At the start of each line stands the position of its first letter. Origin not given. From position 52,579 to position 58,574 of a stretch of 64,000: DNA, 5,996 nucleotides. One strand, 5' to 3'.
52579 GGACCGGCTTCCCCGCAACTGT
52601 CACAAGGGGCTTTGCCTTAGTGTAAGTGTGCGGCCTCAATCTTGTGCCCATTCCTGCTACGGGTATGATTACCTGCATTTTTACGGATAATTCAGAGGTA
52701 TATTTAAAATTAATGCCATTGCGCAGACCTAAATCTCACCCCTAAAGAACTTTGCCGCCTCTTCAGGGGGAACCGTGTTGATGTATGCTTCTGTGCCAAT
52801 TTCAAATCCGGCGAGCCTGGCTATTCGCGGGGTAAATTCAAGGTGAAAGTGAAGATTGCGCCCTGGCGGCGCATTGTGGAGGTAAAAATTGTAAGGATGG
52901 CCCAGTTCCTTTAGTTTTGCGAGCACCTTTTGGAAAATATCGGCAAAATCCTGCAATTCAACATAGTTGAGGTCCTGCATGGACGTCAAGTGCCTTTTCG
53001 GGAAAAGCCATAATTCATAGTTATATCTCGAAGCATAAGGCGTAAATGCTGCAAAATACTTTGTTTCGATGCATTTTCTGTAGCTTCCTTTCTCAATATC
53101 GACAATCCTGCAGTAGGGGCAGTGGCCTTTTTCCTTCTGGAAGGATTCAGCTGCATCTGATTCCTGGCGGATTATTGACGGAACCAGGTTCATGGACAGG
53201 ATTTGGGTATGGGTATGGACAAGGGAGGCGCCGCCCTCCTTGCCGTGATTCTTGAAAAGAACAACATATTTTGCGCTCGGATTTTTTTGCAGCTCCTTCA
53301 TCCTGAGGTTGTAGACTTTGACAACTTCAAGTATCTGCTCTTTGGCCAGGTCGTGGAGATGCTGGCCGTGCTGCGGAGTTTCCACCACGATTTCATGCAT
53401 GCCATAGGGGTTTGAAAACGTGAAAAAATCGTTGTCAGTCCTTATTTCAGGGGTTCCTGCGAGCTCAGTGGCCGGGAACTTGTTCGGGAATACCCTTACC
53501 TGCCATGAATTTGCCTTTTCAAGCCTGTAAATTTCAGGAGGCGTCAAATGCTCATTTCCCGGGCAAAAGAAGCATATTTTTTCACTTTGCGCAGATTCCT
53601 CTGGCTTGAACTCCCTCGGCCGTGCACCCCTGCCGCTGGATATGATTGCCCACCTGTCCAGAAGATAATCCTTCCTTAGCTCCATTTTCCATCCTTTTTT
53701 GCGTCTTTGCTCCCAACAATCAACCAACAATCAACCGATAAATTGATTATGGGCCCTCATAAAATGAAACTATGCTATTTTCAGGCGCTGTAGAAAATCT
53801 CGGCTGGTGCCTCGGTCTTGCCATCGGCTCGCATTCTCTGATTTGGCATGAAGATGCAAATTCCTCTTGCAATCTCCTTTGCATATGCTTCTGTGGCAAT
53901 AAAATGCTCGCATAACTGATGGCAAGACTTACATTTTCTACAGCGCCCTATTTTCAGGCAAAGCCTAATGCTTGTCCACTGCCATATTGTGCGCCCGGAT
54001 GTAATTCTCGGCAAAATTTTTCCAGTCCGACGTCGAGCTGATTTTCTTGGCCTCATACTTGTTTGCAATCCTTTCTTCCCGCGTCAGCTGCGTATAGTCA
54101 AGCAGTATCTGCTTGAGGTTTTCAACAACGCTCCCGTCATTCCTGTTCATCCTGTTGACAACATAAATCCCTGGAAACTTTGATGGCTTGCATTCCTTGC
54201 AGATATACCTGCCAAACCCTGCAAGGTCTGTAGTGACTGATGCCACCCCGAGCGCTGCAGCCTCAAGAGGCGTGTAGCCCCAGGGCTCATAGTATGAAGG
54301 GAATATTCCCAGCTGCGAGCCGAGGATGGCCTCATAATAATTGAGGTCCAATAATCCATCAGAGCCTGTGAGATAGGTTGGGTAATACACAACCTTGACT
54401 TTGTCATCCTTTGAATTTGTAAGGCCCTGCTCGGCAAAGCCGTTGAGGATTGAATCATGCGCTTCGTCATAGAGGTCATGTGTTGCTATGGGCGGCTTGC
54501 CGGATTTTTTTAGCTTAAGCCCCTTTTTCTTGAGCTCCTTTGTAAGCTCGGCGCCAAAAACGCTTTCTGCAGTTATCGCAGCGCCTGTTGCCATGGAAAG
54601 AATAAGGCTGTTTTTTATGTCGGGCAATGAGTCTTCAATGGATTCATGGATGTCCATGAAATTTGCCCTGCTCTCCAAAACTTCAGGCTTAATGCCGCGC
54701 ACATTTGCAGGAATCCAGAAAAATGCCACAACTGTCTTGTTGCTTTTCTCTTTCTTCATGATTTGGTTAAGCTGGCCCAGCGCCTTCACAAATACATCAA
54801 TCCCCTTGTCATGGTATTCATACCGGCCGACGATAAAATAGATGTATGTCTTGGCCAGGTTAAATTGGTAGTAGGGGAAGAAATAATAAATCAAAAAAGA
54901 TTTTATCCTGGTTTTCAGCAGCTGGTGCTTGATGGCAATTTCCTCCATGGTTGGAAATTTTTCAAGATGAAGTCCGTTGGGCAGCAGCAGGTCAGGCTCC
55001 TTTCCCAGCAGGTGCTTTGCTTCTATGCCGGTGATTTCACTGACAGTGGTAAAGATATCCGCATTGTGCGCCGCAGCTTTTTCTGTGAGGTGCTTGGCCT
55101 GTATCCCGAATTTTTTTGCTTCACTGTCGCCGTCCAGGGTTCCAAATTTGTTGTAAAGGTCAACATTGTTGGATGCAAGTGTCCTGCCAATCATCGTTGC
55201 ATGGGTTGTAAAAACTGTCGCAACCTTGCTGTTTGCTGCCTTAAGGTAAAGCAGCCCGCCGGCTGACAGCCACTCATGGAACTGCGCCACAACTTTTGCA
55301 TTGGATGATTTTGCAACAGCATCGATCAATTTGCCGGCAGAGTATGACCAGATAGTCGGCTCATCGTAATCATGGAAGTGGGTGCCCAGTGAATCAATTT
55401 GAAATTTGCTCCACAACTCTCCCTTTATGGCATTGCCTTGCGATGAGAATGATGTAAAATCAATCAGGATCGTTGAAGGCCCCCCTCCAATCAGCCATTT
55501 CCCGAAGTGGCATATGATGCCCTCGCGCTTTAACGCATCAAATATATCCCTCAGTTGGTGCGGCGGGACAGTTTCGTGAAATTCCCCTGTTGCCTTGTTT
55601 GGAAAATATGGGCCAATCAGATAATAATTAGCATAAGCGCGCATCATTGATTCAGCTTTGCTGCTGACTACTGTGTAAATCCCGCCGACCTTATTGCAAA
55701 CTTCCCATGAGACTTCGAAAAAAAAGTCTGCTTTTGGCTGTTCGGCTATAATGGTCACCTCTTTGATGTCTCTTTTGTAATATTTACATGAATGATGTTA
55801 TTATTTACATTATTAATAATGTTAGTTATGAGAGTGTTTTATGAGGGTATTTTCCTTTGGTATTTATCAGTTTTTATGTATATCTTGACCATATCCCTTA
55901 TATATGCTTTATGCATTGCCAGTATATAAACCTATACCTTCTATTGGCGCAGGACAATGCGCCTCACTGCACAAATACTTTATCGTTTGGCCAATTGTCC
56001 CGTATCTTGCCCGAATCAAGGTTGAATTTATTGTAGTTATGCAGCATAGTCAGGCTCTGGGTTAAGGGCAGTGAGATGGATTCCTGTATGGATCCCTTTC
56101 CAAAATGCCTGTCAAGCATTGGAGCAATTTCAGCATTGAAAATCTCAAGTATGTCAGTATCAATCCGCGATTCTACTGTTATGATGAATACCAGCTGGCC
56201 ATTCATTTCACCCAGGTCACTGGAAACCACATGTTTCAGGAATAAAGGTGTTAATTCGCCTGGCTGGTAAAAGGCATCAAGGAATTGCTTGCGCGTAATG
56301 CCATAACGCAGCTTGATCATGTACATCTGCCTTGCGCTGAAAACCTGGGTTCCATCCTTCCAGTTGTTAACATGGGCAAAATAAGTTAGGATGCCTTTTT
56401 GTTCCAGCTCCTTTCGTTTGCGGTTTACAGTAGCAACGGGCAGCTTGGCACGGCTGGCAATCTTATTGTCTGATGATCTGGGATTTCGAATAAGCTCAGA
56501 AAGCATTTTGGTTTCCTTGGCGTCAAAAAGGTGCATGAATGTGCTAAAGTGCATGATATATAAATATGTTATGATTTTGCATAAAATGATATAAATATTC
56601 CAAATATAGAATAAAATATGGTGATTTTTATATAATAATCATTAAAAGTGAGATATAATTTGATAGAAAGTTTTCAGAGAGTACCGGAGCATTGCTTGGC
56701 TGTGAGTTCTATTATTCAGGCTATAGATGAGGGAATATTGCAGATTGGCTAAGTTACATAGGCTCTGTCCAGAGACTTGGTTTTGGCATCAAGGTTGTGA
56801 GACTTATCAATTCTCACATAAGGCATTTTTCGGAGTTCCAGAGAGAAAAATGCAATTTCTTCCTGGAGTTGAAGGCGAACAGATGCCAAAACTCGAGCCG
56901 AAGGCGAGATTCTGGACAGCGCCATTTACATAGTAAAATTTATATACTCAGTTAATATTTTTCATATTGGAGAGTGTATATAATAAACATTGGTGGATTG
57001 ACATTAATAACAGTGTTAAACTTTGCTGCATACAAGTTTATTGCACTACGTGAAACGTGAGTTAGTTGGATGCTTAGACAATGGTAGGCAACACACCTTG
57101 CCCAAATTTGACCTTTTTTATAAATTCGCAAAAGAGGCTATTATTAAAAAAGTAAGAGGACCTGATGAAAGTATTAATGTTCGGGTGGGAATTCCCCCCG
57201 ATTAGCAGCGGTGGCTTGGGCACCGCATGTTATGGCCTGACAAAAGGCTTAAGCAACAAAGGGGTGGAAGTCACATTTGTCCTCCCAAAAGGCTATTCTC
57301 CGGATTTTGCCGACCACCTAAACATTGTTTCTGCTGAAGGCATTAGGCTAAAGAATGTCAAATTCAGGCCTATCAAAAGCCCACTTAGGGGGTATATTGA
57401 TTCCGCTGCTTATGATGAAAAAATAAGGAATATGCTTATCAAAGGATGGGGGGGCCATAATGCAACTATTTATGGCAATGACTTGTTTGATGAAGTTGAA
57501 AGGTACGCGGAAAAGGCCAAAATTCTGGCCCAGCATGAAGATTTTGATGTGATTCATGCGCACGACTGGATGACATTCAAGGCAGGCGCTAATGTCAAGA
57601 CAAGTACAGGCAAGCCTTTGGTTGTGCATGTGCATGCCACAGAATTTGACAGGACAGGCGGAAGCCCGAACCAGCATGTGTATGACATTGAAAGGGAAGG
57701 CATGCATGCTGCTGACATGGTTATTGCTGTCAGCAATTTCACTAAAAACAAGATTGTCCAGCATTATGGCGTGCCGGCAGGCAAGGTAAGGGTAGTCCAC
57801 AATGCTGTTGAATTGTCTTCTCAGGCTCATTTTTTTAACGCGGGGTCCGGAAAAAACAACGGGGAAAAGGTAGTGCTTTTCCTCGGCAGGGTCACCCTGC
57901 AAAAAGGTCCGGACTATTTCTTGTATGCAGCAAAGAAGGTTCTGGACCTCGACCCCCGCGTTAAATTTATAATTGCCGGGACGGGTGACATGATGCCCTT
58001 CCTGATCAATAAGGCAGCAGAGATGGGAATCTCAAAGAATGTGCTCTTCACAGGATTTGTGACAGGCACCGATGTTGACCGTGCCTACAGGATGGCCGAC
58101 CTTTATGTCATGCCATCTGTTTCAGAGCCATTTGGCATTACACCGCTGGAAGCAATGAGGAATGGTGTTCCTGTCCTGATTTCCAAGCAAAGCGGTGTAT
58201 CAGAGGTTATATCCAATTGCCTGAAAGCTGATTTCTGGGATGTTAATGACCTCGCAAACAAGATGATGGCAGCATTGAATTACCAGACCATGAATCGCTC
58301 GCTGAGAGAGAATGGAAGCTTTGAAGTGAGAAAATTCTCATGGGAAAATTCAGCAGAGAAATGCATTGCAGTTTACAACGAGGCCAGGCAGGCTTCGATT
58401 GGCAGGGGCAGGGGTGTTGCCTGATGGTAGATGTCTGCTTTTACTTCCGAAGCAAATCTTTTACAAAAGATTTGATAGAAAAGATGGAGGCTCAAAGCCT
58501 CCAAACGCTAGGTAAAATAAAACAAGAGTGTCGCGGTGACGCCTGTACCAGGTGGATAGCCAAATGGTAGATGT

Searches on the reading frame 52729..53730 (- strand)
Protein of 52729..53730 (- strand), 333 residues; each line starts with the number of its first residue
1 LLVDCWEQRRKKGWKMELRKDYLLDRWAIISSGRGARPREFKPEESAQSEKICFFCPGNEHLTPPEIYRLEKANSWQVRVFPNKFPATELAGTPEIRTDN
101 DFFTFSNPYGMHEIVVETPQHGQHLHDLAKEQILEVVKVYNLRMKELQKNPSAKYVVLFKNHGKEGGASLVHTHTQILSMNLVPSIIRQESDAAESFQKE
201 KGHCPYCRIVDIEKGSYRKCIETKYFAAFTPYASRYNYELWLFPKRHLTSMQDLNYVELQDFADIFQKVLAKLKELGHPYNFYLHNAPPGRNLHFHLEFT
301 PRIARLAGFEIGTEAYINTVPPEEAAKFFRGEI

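Call 55: search_protein_families(library=pfam, proteins=[window:52729-53730:-], max_evalue=0.00001)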
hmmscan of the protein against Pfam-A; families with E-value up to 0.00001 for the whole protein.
window:52729-53730:- (333 aa): 4 families
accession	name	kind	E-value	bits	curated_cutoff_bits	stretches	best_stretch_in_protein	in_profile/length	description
PF01087.27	GalP_UDP_transf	-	1.2e-18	68.7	22.1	1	18-184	14-184/184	Galactose-1-phosphate uridyl transferase, N-terminal domain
PF16268.10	DUF4921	-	4.9e-13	49.2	28.5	1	147-324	215-388/425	Domain of unknown function (DUF4921)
PF01230.28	HIT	-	2.7e-10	41.2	21.5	0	220-296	9-91/98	HIT domain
PF16285.10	DUF4931_N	-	3.1e-08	34.2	24.1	1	100-181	43-122/124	Domain of unknown function (DUF4931) N-terminal domain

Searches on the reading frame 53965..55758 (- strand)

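Call 54: search_protein_families(library=pfam, proteins=[window:53965-55758:-], max_evalue=0.00001)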
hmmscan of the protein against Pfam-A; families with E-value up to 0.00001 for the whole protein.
window:53965-55758:- (597 aa): 3 families
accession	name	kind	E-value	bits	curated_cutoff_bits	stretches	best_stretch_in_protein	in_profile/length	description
PF05693.19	Glycogen_syn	-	2.5e-153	512.5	27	1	15-596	1-585/639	Glycogen synthase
PF00534.26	Glycos_transf_1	-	2e-09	37.7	26.4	1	477-555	89-159/172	Glycosyl transferases group 1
PF13692.12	Glyco_trans_1_4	-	2.5e-07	31.5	27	0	478-519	74-115/142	Glycosyl transferases group 1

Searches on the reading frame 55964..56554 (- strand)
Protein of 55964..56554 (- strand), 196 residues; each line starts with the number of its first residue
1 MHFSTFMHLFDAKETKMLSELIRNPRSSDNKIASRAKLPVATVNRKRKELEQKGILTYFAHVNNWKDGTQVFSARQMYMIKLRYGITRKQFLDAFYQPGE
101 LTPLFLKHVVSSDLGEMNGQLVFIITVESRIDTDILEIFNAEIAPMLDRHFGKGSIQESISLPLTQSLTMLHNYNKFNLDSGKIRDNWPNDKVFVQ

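Call 55: search_protein_families(library=pfam, proteins=[window:55964-56554:-], max_evalue=0.00001)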
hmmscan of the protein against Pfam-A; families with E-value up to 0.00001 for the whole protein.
window:55964-56554:- (196 aa): 1 family
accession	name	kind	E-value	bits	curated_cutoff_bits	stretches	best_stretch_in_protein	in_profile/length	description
PF13412.12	HTH_24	-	5e-08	32.8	21.9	1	11-56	2-47/48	Winged helix-turn-helix DNA-binding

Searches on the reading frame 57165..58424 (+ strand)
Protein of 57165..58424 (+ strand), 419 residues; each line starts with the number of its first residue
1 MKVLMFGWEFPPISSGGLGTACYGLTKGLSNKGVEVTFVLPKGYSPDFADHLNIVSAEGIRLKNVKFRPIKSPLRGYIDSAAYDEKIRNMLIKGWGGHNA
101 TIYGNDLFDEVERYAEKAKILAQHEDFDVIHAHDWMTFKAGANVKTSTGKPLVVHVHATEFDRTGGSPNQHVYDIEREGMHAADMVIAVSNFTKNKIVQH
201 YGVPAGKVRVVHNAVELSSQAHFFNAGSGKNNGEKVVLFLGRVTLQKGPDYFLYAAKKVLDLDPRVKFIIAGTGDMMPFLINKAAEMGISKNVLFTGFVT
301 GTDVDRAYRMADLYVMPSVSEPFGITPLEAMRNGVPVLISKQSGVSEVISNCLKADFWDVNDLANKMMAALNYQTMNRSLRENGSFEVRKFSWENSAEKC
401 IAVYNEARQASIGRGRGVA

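Call 55: search_protein_families(library=pfam, proteins=[window:57165-58424:+], max_evalue=0.00001)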
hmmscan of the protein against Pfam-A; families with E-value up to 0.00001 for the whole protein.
window:57165-58424:+ (419 aa): 6 families
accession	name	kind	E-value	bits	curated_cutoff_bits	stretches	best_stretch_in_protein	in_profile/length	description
PF00534.26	Glycos_transf_1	-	7.6e-36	123.7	26.4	1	227-384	8-169/172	Glycosyl transferases group 1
PF13692.12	Glyco_trans_1_4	-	3e-28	99.3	27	1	234-371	1-140/142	Glycosyl transferases group 1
PF13439.12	Glyco_transf_4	-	1e-26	94.4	28.5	1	116-218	62-169/170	Glycosyltransferase Family 4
PF13579.12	Glyco_trans_4_4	-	1.4e-20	74.7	29.7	1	16-213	1-157/158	Glycosyl transferase 4-like domain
PF08323.17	Glyco_transf_5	-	6e-20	72.4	22.7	1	2-201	1-228/239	Starch synthase catalytic domain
PF20706.3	GT4-conflict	-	6e-20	72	26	1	128-363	83-328/385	Family 4 Glycosyltransferase in conflict systems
